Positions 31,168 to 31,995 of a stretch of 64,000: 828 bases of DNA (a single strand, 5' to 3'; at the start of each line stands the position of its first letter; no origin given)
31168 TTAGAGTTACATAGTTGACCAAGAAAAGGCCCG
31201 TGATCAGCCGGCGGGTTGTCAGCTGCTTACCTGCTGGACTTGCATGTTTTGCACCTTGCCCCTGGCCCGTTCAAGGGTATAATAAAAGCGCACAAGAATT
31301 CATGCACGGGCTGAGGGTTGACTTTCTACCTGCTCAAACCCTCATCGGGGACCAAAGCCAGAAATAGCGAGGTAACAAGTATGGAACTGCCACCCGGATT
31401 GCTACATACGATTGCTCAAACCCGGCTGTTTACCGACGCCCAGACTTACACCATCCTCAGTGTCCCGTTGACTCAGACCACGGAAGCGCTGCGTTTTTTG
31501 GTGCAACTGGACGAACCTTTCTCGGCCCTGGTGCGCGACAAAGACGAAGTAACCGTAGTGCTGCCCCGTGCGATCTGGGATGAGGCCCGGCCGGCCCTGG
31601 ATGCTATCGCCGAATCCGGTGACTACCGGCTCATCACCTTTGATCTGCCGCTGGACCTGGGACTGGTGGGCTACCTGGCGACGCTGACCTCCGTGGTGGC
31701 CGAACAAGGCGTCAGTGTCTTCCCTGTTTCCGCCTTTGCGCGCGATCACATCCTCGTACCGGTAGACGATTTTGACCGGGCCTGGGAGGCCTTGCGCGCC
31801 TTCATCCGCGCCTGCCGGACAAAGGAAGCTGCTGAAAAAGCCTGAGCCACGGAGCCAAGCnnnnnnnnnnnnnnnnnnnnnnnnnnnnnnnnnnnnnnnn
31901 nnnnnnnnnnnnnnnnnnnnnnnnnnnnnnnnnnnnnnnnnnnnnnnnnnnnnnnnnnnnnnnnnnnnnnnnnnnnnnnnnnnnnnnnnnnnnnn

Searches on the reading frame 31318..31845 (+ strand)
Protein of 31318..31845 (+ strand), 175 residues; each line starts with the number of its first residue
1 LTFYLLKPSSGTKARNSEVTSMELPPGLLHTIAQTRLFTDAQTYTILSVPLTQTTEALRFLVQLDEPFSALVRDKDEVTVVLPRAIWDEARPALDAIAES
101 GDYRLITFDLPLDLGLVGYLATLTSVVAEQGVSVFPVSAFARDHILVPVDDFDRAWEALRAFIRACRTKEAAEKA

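Call 33: search_protein_families(library=pfam, proteins=[window:31318-31845:+], max_evalue=0.00001)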
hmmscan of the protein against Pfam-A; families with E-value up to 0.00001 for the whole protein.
window:31318-31845:+ (175 aa): 1 family
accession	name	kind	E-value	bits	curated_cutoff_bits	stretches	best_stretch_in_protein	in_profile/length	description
PF13840.12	ACT_7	-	5.4e-12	45.8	27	1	102-160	5-64/65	ACT domain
